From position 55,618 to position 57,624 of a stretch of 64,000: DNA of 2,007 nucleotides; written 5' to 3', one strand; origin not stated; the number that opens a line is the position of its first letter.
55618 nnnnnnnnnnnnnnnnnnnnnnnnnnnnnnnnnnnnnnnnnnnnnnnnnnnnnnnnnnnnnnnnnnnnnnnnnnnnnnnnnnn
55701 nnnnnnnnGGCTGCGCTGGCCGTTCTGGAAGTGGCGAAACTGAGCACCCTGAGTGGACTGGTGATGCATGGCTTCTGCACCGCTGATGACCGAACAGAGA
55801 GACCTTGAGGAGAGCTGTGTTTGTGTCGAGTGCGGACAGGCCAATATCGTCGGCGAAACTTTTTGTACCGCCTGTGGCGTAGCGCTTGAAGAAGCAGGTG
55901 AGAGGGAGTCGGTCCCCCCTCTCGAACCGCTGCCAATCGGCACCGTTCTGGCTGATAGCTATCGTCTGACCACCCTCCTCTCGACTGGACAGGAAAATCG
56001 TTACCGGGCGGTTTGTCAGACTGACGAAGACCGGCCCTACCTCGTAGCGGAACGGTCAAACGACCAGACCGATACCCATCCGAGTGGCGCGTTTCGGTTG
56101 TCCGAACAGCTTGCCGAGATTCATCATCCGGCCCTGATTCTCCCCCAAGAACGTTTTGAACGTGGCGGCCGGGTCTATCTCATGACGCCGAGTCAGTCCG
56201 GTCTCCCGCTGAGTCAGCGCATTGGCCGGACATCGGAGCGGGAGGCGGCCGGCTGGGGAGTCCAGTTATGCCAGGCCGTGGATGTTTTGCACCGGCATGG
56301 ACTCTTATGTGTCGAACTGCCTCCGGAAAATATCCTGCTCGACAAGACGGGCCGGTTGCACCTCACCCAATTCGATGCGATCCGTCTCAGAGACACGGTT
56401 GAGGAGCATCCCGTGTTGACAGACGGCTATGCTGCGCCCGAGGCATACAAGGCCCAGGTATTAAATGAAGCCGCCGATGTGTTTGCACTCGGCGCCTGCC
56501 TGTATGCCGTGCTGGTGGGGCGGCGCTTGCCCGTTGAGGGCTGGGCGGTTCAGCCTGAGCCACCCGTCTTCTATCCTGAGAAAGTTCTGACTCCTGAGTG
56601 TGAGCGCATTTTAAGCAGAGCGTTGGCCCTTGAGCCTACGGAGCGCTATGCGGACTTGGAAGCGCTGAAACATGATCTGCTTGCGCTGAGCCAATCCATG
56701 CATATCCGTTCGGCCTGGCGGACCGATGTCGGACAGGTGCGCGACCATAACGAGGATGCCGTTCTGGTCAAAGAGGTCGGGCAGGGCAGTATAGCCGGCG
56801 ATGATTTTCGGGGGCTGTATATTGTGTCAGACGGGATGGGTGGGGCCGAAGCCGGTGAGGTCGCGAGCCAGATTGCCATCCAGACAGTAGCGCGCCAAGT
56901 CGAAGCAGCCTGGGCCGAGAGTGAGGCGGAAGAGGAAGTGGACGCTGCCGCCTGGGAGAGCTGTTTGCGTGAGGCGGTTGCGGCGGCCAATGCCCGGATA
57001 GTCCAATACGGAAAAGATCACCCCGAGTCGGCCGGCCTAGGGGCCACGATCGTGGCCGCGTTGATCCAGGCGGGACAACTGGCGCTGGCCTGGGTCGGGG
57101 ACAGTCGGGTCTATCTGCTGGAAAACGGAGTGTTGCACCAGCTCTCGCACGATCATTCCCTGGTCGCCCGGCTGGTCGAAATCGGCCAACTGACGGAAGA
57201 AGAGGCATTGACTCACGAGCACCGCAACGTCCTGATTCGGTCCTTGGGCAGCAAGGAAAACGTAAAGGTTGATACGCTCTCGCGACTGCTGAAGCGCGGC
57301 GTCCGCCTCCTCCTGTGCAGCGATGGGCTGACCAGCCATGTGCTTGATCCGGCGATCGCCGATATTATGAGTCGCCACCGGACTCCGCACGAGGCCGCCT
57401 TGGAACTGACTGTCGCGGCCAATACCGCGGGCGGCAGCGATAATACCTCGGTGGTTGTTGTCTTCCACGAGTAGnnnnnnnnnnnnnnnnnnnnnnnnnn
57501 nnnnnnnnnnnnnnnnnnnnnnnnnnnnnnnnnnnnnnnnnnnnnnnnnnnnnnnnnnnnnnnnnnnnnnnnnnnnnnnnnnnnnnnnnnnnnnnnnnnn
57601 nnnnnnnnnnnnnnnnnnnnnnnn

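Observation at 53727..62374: Ser/Thr phospho-signalling cluster (TerY-P-triad-like): VWA, FHA x3, PP2C, kinase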

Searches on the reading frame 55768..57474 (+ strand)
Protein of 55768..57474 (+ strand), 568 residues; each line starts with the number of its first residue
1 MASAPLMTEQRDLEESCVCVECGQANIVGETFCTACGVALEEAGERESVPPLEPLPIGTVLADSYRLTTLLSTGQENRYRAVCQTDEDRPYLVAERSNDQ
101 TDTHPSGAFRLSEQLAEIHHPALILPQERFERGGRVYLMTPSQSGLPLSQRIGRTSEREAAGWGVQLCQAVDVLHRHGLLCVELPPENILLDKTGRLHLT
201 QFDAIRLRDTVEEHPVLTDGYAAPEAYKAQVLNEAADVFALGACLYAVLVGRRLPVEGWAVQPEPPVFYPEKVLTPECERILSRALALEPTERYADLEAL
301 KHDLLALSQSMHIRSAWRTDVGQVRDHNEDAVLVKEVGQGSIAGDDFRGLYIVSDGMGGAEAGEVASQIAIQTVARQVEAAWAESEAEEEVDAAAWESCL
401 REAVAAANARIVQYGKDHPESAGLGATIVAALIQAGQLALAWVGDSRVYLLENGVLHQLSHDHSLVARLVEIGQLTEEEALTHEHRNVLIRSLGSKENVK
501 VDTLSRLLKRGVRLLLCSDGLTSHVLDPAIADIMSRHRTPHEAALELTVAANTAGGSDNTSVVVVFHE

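Call 3: search_protein_families(library=pfam, proteins=[window:55768-57474:+], max_evalue=0.01)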
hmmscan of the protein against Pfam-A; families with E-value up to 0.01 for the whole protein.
window:55768-57474:+ (568 aa): 5 families
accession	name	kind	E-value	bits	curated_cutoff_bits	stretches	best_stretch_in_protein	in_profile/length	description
PF00069.31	Pkinase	-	1e-18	68.2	31.7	1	106-303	43-261/263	Protein kinase domain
PF13672.11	PP2C_2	-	7.9e-16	58.7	24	1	327-527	11-185/209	Protein phosphatase 2C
PF00481.26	PP2C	-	4.2e-14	53.3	20.3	1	323-464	10-141/255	Protein phosphatase 2C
PF07714.23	PK_Tyr_Ser-Thr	-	1.5e-06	28.2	23.1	1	148-259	88-208/258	Protein tyrosine and serine/threonine kinase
PF13240.11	Zn_Ribbon_1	-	0.0054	16.9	25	0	19-37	2-20/23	zinc-ribbon domain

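Call 5: search_protein_families(library=padloc, proteins=[window:55768-57474:+], max_evalue=0.01)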
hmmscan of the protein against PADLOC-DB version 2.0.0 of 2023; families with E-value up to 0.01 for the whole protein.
window:55768-57474:+ (568 aa): 24 families
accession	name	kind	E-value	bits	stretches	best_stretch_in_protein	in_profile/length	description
PDLC04138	mad6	-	7.1e-20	69.4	1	117-308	108-314/659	mads_6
PDLC04053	PD-T4-6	-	1.8e-18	65.1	1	110-315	58-279/311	-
PDLC04042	PD-T4-6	-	1.2e-17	62.5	1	109-313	56-278/292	-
PDLC04054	PD-T4-6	-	7.7e-17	59.7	1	116-310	65-276/347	-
PDLC03920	MkoA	-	1.6e-16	57.9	1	61-311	7-281/1112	-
PDLC04047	PD-T4-6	-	1.2e-14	52.2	1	61-314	8-279/327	-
PDLC04043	PD-T4-6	-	9.1e-14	49.4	1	64-306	16-276/452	-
PDLC04044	PD-T4-6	-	1.8e-12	45.1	1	59-312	28-297/372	-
PDLC04039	PD-T4-6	-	6.5e-12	43.2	1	58-296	10-264/458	-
PDLC04518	PDC-M21C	-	4.7e-11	40.4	1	311-520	1-185/243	-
PDLC04048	PD-T4-6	-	6.4e-11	40.2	1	57-258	4-214/354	-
PDLC04057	PD-T4-6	-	7.7e-11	39.7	1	112-322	59-285/443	-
PDLC04061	PD-T4-6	-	1.5e-10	39.2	1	166-326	128-304/510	-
PDLC04052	PD-T4-6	-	2.4e-10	38.2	1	155-318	110-287/496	-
PDLC04064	PD-T4-6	-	3.9e-10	37.2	1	160-311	121-285/369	-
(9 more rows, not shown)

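Call 6: search_protein_families(library=ncbifam, proteins=[window:55768-57474:+], max_evalue=0.01)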
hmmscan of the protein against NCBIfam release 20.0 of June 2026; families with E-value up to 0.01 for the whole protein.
window:55768-57474:+ (568 aa): 10 families
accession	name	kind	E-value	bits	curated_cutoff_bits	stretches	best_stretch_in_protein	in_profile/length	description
NF033484.1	Stp1_PP2C_phos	equivalog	2.1e-68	230.3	230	1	319-565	2-231/232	Stp1/IreP family PP2C-type Ser/Thr phosphatase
NF011149.0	PRK14559.1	equivalog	1.4e-35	123.2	374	1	295-565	355-629/642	serine/threonine phosphatase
NF038150.1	lanthi_synth_IV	equivalog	5.1e-16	58.2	650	1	128-252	260-393/851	class IV lanthionine synthetase LanL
NF047741.1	antiphage_MADS6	equivalog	8.4e-15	54.3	460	1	116-344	250-494/612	methylation-associated defense system protein kinase MAD6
NF033483.0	PknB_PASTA_kin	equivalog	2.4e-14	53.3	450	1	150-314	96-275/563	Stk1 family PASTA domain-containing Ser/Thr kinase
NF009651.0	PRK13184.1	equivalog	4.4e-07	28.3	839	1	207-305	183-288/932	serine/threonine-protein kinase PknD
NF052427.1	StpK7MSMEG_1200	equivalog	4.7e-07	28.7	900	1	133-253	79-207/601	serine/threonine protein kinase StpK7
NF038151.1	lanthi_synth_III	equivalog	6.4e-07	28.1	575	1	165-250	343-424/833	class III lanthionine synthetase LanKC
NF033442.0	BREX_PglW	equivalog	1.6e-06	26.2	990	0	218-252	391-425/1391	BREX system serine/threonine kinase PglW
NF002475.0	PRK01723.1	equivalog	0.0078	15.3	142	0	166-210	151-195/241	3-deoxy-D-manno-octulosonic acid kinase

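Call 7: find_homologous_proteins(query=window:55768-57474:+, max_evalue=1e-10)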
Query window:55768-57474:+ (568 aa): 1197 proteins with E <= 1e-10 among 8000 candidates; the best 120 are listed.
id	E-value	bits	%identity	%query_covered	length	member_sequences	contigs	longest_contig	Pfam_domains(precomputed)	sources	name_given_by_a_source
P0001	0.0e+0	1263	100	100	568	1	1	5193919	PF07714.24,PF13672.12,PF00069.32,PF00481.27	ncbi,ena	-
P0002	0.0e+0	1203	95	100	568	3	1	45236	PF07714.24,PF13672.12,PF00069.32,PF00481.27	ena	-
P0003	0.0e+0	1177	93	100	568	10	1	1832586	PF07714.24,PF13672.12,PF00069.32,PF00481.27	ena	-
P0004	0.0e+0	1174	93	100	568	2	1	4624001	PF07714.24,PF13672.12,PF00069.32,PF00481.27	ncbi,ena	-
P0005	0.0e+0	1150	91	100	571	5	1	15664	PF07714.24,PF13672.12,PF00069.32,PF00481.27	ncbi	-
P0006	0.0e+0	1138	90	100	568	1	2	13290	PF07714.24,PF13672.12,PF00069.32,PF00481.27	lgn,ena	-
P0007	0.0e+0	1136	91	100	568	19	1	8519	PF07714.24,PF13672.12,PF00069.32,PF00481.27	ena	-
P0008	0.0e+0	1128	89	100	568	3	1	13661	PF07714.24,PF13672.12,PF00069.32,PF00481.27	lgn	-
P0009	0.0e+0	1127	90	100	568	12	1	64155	PF07714.24,PF13672.12,PF00069.32,PF00481.27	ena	-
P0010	0.0e+0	1127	90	100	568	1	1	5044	PF07714.24,PF13672.12,PF00069.32,PF00481.27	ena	-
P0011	0.0e+0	1126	89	100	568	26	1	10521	PF07714.24,PF13672.12,PF00069.32,PF00481.27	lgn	-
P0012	0.0e+0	1125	90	100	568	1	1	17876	PF07714.24,PF13672.12,PF00069.32,PF00481.27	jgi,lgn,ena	-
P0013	0.0e+0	1123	89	100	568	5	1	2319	PF07714.24,PF13672.12,PF00069.32,PF00481.27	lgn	-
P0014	0.0e+0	1122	89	100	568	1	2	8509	PF07714.24,PF13672.12,PF00069.32,PF00481.27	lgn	-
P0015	0.0e+0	1122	89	100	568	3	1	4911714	PF07714.24,PF13672.12,PF00069.32,PF00481.27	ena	-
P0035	4.1e-261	886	71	100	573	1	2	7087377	PF13672.12,PF00069.32,PF00481.27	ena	-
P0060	2.3e-204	698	61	97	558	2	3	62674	PF07714.24,PF13672.12,PF00069.32,PF13240.12,PF00481.27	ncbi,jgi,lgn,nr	ncbi:MAG: Stp1/IreP family PP2C-type Ser/Thr phosphatase [Deltaproteobacteria bacterium]|nr:Stp1/Ire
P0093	3.3e-189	648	56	97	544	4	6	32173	PF13672.12,PF00069.32,PF00481.27,PF07228.18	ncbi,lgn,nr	ncbi:MAG TPA: Stp1/IreP family PP2C-type Ser/Thr phosphatase [Methylomirabilota bacterium]|nr:Stp1/I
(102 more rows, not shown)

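Call 8: find_encoding_contigs(protein=P0035, flank=10000, max_places=2)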
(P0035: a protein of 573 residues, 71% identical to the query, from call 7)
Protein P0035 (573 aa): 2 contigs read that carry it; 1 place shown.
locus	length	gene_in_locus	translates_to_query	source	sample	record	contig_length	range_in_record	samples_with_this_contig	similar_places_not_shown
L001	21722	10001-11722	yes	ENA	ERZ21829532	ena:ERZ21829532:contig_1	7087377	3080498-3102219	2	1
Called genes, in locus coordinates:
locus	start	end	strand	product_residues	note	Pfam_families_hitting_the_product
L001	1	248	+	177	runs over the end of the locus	-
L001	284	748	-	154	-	PF02470:MlaD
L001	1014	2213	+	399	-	PF01609:DDE_Tnp_1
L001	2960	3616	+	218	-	PF13358:DDE_3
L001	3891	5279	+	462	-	-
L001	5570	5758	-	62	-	-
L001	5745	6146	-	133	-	-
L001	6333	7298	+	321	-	PF00034:Cytochrom_C (faint), PF13442:Cytochrome_CBB3 (faint)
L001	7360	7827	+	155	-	PF01322:Cytochrom_C_2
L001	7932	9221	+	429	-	PF00092:VWA, PF13519:VWA_2, PF13768:VWA_3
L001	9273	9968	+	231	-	PF00498:FHA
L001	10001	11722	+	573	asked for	PF00069:Pkinase, PF00481:PP2C, PF13672:PP2C_2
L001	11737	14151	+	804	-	PF00069:Pkinase, PF07714:PK_Tyr_Ser-Thr, PF01636:APH (faint), PF03109:ABC1, PF13954:PapC_N (faint)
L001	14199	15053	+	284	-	PF16697:Yop-YscD_cpl, PF00498:FHA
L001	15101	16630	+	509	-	PF00092:VWA, PF00362:Integrin_beta (faint), PF25106:VWA_4, PF16697:Yop-YscD_cpl, PF00498:FHA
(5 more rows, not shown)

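Call 9: find_encoding_contigs(protein=P0093, flank=10000, max_places=2)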
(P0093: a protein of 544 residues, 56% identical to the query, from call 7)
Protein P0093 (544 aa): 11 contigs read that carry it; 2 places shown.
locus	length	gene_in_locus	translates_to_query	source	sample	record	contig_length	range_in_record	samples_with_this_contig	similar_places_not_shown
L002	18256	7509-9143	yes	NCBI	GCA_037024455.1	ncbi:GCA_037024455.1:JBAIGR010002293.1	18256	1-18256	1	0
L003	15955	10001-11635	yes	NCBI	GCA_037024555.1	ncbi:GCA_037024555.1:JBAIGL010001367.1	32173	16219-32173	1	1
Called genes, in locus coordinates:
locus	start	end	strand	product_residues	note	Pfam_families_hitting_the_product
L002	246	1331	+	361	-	PF14020:DUF4236, PF24575:TPR_Slam (faint), PF07719:TPR_2 (faint), PF13181:TPR_8 (faint), PF13428:TPR_14 (faint), PF13432:TPR_16 (faint), PF14559:TPR_19 (faint)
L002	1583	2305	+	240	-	-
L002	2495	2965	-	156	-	PF02470:MlaD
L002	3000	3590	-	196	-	-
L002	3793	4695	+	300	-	PF13442:Cytochrome_CBB3 (faint), PF00034:Cytochrom_C (weak)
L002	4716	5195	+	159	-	PF01322:Cytochrom_C_2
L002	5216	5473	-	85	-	-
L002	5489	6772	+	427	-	PF00092:VWA, PF13768:VWA_3, PF13519:VWA_2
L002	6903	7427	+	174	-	PF16697:Yop-YscD_cpl (weak), PF00498:FHA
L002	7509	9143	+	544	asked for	PF00069:Pkinase, PF00481:PP2C, PF13672:PP2C_2, PF07228:SpoIIE (faint)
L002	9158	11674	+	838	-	PF00069:Pkinase, PF01636:APH (faint), PF07714:PK_Tyr_Ser-Thr, PF03109:ABC1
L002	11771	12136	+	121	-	-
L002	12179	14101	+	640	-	PF16697:Yop-YscD_cpl, PF00498:FHA, PF00092:VWA, PF00362:Integrin_beta (faint), PF13519:VWA_2 (weak), PF25106:VWA_4, PF16697:Yop-YscD_cpl, PF00498:FHA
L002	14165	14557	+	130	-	PF00903:Glyoxalase, PF12681:Glyoxalase_2 (faint), PF13669:Glyoxalase_4, PF18029:Glyoxalase_6 (weak)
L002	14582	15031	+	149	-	-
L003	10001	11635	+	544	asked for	PF00069:Pkinase, PF00481:PP2C, PF13672:PP2C_2, PF07228:SpoIIE (faint)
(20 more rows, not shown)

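Call 10: find_encoding_contigs(protein=P0060, flank=10000, max_places=2)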
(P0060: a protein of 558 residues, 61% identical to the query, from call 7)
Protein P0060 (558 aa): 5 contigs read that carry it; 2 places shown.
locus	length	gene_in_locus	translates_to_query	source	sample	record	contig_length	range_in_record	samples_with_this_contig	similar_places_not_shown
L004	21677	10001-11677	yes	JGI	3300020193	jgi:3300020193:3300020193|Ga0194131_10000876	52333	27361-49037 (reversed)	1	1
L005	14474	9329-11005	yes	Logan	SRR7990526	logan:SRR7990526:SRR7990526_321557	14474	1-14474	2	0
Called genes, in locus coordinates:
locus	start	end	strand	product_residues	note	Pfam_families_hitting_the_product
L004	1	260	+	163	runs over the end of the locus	PF01668:SmpB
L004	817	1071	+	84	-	PF04255:DUF433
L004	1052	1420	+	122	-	PF18480:DUF5615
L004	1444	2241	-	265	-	PF13175:AAA_15 (faint), PF13304:AAA_21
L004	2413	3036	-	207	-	PF13175:AAA_15, PF13476:AAA_23 (faint)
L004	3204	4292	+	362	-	PF14020:DUF4236, PF13428:TPR_14 (faint)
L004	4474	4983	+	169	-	-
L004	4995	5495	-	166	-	PF02470:MlaD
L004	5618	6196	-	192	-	-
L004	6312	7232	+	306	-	PF00034:Cytochrom_C (faint), PF13442:Cytochrome_CBB3 (faint)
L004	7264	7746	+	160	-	PF01322:Cytochrom_C_2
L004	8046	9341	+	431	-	PF00092:VWA, PF13519:VWA_2, PF13768:VWA_3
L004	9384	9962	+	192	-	PF16697:Yop-YscD_cpl (faint), PF00498:FHA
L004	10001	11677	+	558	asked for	PF13240:Zn_Ribbon_1 (weak), PF07714:PK_Tyr_Ser-Thr (weak), PF00069:Pkinase, PF00481:PP2C, PF13672:PP2C_2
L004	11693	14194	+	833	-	PF00069:Pkinase, PF07714:PK_Tyr_Ser-Thr, PF01636:APH (faint), PF03109:ABC1 (weak)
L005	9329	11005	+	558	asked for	PF13240:Zn_Ribbon_1 (weak), PF07714:PK_Tyr_Ser-Thr (weak), PF00069:Pkinase, PF00481:PP2C, PF13672:PP2C_2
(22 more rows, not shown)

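Call 13: find_related_loci(query=A1, collection=genome_contigs, flank=10000)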
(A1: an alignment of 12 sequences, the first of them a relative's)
Query A1 (568 aa) in genome_contigs; peptide patterns used: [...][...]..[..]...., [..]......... (x = any residue, [..] = any of these).
600 stretches matched a pattern (row limit reached: there are more); 596 encode a relative of the query (tblastn E <= 1e-3); the best 80 are kept; 80 distinct loci.
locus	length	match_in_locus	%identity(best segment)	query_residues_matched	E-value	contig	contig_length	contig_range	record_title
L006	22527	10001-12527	93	1-568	0e+0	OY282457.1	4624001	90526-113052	MAG: uncultured Candidatus Binatia bacterium genome assembly, chromosome: 1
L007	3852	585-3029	60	18-568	0e+0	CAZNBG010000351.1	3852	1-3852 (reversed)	MAG TPA_asm: uncultured Nitrospira sp. isolate binchicken_co185_85 genome assembly, contig: NODE_58806_length_3852_cov_2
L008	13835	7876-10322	56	19-568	0e+0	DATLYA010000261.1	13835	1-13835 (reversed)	MAG TPA_asm: Candidatus Methylomirabilota bacterium isolate SMAG_U13260 k141_427960, whole genome shotgun sequence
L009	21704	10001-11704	89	1-568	0e+0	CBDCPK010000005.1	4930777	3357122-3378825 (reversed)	MAG: uncultured Candidatus Binatia bacterium isolate e85f1b99-d511-4c74-aca6-82eb56c94599 genome assembly, contig: chrom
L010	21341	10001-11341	46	118-566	6e-123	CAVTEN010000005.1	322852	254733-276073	MAG: uncultured delta proteobacterium isolate MFD00964.bin.2.270 genome assembly, contig: contig_12371, whole genome sho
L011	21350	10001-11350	46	118-566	1e-121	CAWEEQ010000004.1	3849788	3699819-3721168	MAG: uncultured delta proteobacterium isolate MFD01138.bin.1.15 genome assembly, contig: contig_9436, whole genome shotg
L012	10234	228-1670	43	95-566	7e-122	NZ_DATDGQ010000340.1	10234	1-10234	MAG: Candidatus Binatus sp. isolate SMAG_U256 k141_348665, whole genome shotgun sequence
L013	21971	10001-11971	47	19-566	4e-119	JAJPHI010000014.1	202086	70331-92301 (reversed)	MAG: Proteobacteria bacterium isolate Centralia_MAG_154 k107_13457055, whole genome shotgun sequence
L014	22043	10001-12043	45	18-566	2e-118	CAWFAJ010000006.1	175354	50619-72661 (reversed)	MAG: uncultured delta proteobacterium isolate MFD00991.bin.1.136 genome assembly, contig: contig_39739, whole genome sho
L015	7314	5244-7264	45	53-566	8e-118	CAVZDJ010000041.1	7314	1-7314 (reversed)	MAG: uncultured delta proteobacterium isolate MFD09222.bin.3.24 genome assembly, contig: contig_67620, whole genome shot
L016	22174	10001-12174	45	51-566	2e-117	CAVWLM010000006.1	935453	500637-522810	MAG: uncultured delta proteobacterium isolate MFD04434.bin.1.44 genome assembly, contig: contig_6691, whole genome shotg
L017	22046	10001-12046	44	18-566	4e-117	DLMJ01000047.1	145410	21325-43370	MAG TPA_asm: Candidatus Binatus soli isolate UBA7539 UBA7539_contig_421, whole genome shotgun sequence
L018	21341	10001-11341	44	118-566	8e-117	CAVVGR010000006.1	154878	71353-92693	MAG: uncultured delta proteobacterium isolate MFD01716.bin.2.12 genome assembly, contig: contig_44808, whole genome shot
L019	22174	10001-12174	44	21-566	3e-115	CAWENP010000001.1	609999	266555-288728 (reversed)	MAG: uncultured delta proteobacterium isolate MFD02248.bin.1.176 genome assembly, contig: contig_12187, whole genome sho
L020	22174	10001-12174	44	51-566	6e-115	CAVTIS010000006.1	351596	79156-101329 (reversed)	MAG: uncultured delta proteobacterium isolate MFD05705.bin.1.131 genome assembly, contig: contig_43886, whole genome sho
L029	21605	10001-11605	36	52-565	5e-81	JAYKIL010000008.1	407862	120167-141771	MAG: Candidatus Sericytochromatia bacterium isolate 454980 NODE_18453011, whole genome shotgun sequence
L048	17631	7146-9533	33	128-565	2e-49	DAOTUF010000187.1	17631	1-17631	MAG TPA_asm: Chloroflexaceae bacterium isolate F17_46 k129_2604177, whole genome shotgun sequence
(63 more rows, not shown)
